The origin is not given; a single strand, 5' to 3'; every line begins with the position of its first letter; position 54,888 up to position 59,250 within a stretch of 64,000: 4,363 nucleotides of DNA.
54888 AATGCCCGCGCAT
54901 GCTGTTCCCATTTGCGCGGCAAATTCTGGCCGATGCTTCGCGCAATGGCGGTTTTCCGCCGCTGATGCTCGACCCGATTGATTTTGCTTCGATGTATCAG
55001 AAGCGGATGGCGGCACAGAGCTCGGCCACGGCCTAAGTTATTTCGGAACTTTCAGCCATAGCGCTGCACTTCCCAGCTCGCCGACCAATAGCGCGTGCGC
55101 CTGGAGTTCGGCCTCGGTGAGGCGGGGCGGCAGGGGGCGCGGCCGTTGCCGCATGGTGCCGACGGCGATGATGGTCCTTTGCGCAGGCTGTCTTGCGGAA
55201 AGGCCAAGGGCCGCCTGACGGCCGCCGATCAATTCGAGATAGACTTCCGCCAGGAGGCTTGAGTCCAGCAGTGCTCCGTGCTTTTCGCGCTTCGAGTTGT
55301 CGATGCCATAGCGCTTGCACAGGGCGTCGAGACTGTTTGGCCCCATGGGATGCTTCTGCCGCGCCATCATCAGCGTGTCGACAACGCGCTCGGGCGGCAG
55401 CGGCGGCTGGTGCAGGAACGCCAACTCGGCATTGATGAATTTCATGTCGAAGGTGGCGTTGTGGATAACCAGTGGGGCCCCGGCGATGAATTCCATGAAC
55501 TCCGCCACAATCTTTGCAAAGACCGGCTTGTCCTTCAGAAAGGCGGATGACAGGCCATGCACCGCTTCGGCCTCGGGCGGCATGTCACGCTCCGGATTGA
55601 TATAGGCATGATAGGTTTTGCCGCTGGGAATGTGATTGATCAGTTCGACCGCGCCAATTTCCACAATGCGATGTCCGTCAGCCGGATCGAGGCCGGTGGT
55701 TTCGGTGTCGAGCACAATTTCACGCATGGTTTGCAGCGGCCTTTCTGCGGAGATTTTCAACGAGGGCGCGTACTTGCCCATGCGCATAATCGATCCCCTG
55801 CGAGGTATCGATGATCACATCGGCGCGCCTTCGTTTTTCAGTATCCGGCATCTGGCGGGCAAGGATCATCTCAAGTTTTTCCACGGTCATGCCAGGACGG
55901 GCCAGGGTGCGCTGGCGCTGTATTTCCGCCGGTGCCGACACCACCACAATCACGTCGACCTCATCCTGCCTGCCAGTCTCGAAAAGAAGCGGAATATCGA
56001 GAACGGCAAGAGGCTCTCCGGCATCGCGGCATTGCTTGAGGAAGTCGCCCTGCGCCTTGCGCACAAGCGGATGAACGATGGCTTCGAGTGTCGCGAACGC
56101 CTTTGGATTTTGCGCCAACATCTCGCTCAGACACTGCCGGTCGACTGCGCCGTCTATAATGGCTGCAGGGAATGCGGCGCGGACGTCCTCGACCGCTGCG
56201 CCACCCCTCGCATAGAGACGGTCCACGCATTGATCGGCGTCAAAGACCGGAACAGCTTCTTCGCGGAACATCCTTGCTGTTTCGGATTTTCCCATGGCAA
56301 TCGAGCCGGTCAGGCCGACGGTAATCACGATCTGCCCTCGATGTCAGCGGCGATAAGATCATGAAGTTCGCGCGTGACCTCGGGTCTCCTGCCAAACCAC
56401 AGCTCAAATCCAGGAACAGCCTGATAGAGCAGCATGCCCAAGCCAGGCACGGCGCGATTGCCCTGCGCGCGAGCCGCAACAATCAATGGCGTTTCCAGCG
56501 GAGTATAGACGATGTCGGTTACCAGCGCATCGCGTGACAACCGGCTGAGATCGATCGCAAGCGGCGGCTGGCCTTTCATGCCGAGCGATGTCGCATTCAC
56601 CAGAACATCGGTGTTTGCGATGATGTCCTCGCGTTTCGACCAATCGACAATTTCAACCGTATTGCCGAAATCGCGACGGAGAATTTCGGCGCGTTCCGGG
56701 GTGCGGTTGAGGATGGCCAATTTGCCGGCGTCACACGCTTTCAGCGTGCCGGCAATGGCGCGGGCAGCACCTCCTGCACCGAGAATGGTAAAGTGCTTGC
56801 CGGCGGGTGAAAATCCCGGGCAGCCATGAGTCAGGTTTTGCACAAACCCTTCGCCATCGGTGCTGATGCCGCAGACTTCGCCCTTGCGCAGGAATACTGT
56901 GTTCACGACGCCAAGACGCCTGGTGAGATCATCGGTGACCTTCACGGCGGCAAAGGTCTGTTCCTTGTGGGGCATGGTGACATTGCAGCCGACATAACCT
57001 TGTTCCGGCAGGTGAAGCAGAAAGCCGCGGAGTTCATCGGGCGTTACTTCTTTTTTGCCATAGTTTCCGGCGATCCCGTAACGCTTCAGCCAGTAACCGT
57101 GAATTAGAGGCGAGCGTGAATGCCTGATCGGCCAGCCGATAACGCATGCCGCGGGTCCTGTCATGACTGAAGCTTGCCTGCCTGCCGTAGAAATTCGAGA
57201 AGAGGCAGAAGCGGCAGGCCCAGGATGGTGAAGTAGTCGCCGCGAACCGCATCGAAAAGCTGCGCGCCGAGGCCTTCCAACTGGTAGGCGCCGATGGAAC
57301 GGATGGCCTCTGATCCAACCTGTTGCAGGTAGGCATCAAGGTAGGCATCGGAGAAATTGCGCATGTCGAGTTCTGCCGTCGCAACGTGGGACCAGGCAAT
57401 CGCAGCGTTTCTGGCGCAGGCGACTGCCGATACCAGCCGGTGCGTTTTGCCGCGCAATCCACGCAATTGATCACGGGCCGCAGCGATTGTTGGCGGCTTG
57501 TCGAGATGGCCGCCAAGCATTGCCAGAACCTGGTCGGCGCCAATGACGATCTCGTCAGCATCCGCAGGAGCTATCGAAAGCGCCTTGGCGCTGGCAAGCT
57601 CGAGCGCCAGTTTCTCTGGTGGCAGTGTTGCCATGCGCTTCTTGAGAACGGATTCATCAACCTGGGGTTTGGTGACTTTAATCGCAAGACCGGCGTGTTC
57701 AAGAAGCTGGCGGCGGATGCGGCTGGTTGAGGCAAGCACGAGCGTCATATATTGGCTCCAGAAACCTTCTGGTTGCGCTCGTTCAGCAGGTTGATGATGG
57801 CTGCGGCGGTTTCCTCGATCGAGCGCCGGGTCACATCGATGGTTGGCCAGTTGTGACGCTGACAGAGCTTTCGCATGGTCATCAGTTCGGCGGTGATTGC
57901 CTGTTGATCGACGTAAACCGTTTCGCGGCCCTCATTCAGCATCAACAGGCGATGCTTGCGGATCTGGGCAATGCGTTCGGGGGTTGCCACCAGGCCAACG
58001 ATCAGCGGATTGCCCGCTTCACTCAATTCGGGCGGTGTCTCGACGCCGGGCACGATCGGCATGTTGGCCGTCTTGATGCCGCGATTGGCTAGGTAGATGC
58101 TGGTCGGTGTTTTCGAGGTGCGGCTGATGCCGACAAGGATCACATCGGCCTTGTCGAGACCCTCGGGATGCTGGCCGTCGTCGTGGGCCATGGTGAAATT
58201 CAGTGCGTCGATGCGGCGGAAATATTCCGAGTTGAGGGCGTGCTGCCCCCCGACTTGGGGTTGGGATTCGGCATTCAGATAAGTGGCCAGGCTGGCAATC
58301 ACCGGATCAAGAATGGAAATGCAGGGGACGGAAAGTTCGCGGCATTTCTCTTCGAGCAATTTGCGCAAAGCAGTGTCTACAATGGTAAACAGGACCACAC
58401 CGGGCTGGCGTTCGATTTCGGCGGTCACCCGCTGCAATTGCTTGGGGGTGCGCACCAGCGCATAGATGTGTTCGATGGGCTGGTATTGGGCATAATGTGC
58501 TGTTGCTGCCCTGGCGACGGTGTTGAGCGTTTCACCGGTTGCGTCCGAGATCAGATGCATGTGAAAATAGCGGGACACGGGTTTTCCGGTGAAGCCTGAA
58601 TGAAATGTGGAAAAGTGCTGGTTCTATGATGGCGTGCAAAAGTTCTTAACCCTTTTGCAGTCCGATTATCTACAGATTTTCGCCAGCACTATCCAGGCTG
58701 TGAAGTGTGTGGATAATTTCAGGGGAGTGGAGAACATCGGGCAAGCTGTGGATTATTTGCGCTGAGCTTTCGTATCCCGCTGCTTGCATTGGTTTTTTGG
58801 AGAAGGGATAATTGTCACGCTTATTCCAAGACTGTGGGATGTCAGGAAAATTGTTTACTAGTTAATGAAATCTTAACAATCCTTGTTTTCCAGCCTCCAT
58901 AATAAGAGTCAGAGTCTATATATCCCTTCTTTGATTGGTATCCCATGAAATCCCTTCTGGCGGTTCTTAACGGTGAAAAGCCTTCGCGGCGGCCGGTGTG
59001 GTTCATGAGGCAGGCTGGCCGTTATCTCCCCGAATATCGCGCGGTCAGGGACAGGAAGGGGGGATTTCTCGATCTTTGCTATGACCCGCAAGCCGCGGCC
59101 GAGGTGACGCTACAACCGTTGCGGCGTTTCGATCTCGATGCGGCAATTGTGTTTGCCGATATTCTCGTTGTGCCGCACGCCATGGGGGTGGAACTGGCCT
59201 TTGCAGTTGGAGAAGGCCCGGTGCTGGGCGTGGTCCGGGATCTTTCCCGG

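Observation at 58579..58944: Probable chromosomal origin of replication (oriC) between the DUF299 gene and hemE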

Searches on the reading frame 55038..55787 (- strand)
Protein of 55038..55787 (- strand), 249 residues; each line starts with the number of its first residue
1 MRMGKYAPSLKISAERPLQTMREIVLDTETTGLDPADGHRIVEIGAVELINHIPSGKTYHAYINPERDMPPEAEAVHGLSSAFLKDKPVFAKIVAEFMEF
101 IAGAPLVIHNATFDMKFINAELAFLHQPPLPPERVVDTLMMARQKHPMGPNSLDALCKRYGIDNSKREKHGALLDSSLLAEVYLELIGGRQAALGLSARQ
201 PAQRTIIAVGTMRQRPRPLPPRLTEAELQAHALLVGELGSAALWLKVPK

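Call 7: search_protein_families(library=pfam, proteins=[window:55038-55787:-])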
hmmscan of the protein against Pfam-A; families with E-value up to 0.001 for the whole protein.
window:55038-55787:- (249 aa): 4 families
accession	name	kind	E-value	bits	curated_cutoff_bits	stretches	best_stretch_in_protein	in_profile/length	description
PF00929.31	RNase_T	-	4.2e-36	125.4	24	1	24-183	1-164/164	Exonuclease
PF16473.11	Rv2179c-like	-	2.1e-06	28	27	1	23-176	2-166/177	3'-5' exoribonuclease Rv2179c-like domain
PF13482.12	RNase_H_2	-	6.9e-05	23.3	22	1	26-168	3-121/165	RNase_H superfamily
PF01612.26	DNA_pol_A_exo1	-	0.00012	22.4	23.6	0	18-160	17-127/173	3'-5' exonuclease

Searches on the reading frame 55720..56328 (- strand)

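Call 7: search_protein_families(library=pfam, proteins=[window:55720-56328:-])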
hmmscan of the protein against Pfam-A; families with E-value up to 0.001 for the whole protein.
window:55720-56328:- (202 aa): 2 families
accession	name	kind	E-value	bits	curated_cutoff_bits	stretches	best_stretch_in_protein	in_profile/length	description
PF01121.26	CoaE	-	7e-41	140.3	27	1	3-179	2-178/180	Dephospho-CoA kinase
PF13238.12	AAA_18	-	0.00056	20.8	29.4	0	4-159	1-126/128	AAA domain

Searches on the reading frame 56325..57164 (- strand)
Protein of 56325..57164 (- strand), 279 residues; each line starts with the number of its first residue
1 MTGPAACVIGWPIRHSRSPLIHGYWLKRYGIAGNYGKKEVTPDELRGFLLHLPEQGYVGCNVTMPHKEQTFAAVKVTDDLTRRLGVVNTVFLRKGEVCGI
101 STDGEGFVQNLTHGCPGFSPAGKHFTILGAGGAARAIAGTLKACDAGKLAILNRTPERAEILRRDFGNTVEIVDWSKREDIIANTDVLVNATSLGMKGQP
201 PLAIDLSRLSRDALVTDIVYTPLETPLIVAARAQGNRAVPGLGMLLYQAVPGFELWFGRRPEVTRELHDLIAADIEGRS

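Call 7: search_protein_families(library=pfam, proteins=[window:56325-57164:-])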
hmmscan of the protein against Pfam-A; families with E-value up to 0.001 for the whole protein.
window:56325-57164:- (279 aa): 4 families
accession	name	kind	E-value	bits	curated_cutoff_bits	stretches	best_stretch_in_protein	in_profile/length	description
PF08501.16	Shikimate_dh_N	-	1e-21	77.3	27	1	8-90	1-83/83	Shikimate dehydrogenase substrate binding domain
PF01488.26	Shikimate_DH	-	3.5e-10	40.5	24.3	1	122-193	12-84/138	Shikimate / quinate 5-dehydrogenase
PF18317.6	SDH_C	-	2.3e-08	34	25.8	1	241-263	1-23/31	Shikimate 5'-dehydrogenase C-terminal domain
PF03807.23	F420_oxidored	-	0.00021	22.2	21.6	1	126-194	3-69/94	NADP oxidoreductase coenzyme F420-dependent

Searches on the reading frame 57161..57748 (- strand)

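Call 7: search_protein_families(library=pfam, proteins=[window:57161-57748:-])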
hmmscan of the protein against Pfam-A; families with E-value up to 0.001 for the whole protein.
window:57161-57748:- (195 aa): 1 family
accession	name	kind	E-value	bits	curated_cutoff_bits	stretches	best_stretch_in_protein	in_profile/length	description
PF02545.19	Maf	-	4.8e-45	154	27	1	3-189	2-186/187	Maf-like protein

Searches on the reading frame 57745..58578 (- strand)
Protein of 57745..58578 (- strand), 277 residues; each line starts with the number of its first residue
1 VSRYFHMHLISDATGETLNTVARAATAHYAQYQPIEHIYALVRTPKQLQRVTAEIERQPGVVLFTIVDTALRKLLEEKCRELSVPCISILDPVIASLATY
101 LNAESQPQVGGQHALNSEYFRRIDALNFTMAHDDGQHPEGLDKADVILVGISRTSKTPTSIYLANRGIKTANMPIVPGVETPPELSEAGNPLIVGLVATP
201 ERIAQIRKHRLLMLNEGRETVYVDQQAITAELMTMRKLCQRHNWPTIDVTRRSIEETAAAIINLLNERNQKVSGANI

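Call 7: search_protein_families(library=pfam, proteins=[window:57745-58578:-])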
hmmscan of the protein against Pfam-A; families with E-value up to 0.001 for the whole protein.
window:57745-58578:- (277 aa): 1 family
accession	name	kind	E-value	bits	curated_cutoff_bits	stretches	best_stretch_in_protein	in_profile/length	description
PF03618.20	Kinase-PPPase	-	4.4e-92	308.8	23.5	1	8-262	2-256/256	Kinase/pyrophosphorylase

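Call 65: search_protein_families(library=ncbifam, proteins=[window:57745-58560:-], max_evalue=0.00001)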
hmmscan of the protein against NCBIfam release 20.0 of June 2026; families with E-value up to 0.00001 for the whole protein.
window:57745-58560:- (271 aa): 2 families
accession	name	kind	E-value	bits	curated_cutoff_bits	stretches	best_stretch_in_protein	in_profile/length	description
NF003742.0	PRK05339.1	subfamily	7.5e-102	340.6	225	1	1-264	8-268/270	pyruvate, phosphate dikinase/phosphoenolpyruvate synthase regulator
NF049928.1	PEPSynRegPpsR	equivalog_domain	4e-45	154.2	350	1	2-259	7-266/272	posphoenolpyruvate synthetase regulatory kinase/phosphorylase PpsR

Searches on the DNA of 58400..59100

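Call 21: search_rna_families(source=window, start=58400, end=59100, threshold=evalue, max_evalue=1)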
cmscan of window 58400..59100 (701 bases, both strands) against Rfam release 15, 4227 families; matches with E-value up to 1: 0.
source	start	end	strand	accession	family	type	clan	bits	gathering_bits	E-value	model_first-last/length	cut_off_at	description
